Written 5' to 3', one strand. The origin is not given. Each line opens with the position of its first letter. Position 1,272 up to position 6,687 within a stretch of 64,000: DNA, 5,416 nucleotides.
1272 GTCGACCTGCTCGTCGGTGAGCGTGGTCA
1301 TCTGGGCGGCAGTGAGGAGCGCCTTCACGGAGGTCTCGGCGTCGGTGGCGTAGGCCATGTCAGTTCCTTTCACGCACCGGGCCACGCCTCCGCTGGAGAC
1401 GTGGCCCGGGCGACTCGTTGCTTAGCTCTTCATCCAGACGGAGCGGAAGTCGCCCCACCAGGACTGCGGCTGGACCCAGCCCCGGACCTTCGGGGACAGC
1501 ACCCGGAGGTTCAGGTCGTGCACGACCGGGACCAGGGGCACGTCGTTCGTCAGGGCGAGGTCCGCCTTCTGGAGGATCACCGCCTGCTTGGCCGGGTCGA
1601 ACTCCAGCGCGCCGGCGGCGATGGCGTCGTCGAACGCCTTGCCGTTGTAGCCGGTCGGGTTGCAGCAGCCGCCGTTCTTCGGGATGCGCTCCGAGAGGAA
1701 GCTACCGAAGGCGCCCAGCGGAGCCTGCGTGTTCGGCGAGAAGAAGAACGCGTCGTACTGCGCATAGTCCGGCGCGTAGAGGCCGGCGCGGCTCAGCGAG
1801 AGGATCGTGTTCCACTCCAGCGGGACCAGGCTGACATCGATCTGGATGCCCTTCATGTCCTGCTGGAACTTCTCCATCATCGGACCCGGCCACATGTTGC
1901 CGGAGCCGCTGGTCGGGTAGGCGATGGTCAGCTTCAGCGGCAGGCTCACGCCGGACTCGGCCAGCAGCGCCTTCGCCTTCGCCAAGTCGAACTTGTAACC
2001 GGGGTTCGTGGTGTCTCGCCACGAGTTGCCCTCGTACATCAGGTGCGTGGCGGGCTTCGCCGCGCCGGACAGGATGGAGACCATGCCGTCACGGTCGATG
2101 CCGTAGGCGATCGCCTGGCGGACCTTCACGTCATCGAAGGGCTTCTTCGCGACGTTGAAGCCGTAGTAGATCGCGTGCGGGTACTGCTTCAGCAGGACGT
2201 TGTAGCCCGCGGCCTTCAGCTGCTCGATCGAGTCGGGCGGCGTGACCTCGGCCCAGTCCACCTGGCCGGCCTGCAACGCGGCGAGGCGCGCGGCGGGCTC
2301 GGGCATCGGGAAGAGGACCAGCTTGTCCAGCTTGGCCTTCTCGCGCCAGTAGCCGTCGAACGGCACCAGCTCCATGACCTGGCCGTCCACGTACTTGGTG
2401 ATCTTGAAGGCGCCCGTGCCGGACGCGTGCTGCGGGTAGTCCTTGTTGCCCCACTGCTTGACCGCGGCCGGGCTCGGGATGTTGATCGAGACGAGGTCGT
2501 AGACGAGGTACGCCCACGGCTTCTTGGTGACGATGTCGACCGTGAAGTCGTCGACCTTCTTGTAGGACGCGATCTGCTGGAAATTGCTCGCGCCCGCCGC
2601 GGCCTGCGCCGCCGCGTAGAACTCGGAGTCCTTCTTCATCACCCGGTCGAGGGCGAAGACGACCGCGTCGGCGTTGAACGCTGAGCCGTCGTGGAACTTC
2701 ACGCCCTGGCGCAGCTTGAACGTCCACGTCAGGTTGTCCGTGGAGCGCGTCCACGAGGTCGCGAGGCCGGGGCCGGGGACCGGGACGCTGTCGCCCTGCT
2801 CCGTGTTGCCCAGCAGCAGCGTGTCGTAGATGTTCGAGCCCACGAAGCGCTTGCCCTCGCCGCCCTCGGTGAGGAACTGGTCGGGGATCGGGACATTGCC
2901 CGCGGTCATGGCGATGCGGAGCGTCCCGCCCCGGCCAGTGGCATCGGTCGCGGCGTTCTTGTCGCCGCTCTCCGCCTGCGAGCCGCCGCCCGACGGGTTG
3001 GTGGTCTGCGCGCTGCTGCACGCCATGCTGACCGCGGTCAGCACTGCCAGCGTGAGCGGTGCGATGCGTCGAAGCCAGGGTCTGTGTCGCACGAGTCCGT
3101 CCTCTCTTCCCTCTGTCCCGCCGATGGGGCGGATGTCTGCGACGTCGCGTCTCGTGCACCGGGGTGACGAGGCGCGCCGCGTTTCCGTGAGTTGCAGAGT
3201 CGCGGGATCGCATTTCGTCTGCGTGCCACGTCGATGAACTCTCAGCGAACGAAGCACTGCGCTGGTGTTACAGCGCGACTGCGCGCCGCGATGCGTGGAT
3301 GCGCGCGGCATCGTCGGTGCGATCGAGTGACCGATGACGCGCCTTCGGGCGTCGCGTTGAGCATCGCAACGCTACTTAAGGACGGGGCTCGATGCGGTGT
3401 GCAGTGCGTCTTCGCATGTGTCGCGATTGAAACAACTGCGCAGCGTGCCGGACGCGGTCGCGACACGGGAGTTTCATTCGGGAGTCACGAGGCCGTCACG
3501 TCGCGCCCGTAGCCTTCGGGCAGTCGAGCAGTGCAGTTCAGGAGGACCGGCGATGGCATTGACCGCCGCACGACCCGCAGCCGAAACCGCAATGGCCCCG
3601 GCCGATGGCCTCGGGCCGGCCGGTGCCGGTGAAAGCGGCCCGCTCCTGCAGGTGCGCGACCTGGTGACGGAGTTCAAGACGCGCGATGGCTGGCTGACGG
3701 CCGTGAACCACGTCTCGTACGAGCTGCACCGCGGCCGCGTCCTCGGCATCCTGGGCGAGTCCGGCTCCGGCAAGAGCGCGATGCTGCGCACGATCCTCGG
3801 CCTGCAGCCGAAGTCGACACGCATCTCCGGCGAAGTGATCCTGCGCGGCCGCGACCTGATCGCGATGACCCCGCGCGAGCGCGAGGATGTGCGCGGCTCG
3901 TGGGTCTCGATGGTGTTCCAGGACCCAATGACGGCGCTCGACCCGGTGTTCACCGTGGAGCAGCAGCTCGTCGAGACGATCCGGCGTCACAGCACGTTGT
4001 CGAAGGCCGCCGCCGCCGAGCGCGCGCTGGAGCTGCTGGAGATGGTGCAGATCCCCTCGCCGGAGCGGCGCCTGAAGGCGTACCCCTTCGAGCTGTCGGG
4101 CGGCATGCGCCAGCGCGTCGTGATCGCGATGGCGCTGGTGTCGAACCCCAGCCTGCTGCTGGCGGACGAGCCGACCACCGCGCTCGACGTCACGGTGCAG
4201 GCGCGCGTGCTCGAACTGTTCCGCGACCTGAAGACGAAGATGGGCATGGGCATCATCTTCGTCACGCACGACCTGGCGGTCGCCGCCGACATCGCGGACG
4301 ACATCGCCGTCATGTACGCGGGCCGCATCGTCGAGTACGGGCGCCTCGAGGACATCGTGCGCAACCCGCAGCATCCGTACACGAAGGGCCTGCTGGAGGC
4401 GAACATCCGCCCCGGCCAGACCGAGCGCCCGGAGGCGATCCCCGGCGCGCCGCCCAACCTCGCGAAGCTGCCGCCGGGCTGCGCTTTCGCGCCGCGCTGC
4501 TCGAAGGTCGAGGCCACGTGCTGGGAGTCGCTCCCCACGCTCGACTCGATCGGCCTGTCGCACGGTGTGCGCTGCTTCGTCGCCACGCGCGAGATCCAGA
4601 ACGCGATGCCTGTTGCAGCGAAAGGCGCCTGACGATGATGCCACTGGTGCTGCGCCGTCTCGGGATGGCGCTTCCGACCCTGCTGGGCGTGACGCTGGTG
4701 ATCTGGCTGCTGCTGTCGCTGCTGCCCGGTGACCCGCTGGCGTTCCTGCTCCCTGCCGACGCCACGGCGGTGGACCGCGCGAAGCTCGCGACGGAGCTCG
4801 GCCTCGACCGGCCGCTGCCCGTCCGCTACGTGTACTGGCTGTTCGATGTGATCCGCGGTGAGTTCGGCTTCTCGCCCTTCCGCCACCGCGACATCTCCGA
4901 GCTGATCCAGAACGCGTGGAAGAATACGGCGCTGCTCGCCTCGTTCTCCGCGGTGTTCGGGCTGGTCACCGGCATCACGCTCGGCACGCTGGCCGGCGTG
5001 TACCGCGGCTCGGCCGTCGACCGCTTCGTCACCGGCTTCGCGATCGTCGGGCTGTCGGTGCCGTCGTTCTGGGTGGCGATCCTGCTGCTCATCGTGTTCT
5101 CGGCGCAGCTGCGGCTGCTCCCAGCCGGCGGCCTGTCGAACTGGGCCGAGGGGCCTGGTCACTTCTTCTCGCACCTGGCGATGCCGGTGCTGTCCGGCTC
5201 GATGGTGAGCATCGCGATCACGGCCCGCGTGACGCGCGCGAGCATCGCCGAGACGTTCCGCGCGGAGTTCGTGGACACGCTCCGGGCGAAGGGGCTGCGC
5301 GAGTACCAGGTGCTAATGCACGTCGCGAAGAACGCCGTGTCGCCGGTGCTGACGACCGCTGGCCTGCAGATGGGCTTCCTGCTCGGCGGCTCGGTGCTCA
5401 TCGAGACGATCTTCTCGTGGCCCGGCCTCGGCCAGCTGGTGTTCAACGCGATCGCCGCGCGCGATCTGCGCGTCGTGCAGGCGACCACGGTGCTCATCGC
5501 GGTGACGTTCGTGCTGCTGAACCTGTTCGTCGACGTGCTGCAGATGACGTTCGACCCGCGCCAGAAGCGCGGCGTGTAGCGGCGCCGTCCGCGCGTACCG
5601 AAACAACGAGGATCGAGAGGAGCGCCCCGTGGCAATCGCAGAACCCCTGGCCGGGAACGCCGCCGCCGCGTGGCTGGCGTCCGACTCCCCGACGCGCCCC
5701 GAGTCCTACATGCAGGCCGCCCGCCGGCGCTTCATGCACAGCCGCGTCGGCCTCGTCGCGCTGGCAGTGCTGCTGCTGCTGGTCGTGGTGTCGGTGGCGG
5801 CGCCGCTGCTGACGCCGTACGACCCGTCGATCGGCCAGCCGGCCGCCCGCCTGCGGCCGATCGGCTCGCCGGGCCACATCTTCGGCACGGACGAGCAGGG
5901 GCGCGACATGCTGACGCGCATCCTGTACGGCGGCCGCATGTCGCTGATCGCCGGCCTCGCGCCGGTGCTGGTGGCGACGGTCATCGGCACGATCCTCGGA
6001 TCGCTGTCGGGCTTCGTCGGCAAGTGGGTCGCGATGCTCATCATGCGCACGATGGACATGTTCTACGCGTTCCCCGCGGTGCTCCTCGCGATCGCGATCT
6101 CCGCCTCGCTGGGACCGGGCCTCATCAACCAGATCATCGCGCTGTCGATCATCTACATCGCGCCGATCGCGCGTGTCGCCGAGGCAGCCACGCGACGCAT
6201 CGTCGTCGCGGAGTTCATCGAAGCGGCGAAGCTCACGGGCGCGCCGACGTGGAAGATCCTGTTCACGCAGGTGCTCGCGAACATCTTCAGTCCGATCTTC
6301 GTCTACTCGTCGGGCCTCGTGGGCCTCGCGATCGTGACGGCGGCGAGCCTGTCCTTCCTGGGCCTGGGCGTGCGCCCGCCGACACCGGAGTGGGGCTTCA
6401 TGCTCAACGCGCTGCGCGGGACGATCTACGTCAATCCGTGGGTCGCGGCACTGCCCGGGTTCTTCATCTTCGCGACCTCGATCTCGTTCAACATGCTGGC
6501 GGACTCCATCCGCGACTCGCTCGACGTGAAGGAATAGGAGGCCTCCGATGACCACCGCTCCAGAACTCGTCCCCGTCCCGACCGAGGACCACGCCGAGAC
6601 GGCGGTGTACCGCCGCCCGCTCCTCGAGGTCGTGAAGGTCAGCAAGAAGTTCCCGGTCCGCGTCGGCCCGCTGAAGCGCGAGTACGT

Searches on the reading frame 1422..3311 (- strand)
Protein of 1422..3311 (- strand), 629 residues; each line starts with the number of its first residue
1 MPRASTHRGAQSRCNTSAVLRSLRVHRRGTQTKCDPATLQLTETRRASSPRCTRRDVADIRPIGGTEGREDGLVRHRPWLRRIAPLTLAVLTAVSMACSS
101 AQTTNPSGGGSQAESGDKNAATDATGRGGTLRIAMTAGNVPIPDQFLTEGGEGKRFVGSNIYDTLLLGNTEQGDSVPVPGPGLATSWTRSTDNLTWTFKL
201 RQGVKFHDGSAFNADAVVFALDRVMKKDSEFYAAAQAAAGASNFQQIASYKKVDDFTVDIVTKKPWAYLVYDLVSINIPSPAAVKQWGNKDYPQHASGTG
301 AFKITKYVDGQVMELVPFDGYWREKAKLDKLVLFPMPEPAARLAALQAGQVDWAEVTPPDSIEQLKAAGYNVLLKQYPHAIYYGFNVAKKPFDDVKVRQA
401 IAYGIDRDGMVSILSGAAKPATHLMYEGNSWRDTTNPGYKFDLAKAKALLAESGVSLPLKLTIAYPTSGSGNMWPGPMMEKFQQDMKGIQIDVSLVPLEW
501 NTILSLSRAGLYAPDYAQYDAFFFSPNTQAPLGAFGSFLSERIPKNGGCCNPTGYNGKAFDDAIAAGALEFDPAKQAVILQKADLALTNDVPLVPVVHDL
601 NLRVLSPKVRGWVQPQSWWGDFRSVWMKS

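Call 6: search_protein_families(library=pfam, proteins=[window:1422-3311:-])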
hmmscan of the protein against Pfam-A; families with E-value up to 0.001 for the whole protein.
window:1422-3311:- (629 aa): 1 family
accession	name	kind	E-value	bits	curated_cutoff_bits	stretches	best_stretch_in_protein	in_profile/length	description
PF00496.27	SBP_bac_5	-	8.1e-87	292.1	32.4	1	180-510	3-337/368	Bacterial extracellular solute-binding proteins, family 5 Middle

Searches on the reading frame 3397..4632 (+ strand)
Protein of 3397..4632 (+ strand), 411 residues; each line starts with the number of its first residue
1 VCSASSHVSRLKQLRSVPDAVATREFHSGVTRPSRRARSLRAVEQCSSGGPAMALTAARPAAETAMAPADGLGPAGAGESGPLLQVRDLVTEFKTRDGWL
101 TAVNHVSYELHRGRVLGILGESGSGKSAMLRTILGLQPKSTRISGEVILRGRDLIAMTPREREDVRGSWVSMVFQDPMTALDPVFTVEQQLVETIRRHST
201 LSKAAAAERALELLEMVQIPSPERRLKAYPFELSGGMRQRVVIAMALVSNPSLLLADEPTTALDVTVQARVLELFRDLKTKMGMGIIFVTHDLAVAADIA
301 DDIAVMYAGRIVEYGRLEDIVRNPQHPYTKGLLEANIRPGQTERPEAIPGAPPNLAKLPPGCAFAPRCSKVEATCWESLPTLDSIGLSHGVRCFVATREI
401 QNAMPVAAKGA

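Call 6: search_protein_families(library=pfam, proteins=[window:3397-4632:+])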
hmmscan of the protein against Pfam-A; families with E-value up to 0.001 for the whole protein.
window:3397-4632:+ (411 aa): 4 families
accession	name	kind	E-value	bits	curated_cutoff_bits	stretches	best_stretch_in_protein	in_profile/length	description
PF00005.33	ABC_tran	-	3.2e-29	102.7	25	1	104-261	2-137/137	ABC transporter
PF08352.17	oligo_HPY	-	2.7e-18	66.6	27.1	1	312-375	1-65/65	Oligopeptide/dipeptide transporter, C-terminal region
PF13304.12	AAA_21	-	1.5e-07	32.2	27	1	224-295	229-302/304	AAA domain, putative AbiEii toxin, Type IV TA system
PF02463.25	SMC_N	-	1.8e-06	28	40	1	114-294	25-202/220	RecF/RecN/SMC N terminal domain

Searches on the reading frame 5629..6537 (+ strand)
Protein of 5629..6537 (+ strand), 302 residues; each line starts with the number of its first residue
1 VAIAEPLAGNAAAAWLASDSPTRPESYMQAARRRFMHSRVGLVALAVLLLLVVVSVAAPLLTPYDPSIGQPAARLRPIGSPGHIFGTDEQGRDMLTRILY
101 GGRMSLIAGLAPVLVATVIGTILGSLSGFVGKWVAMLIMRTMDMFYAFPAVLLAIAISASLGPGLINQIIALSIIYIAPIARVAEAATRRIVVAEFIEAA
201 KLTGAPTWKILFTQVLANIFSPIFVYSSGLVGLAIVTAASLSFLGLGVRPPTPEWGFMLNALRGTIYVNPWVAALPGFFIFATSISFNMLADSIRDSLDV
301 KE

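Call 6: search_protein_families(library=pfam, proteins=[window:5629-6537:+])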
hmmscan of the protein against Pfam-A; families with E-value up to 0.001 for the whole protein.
window:5629-6537:+ (302 aa): 2 families
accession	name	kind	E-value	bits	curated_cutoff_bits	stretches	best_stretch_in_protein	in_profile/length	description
PF00528.27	BPD_transp_1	-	1.3e-21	77.6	26.4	1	120-299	1-179/184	Binding-protein-dependent transport system inner membrane component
PF12911.12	OppC_N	-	3e-11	43.5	23.9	1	26-68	1-43/53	N-terminal TM domain of oligopeptide transport permease C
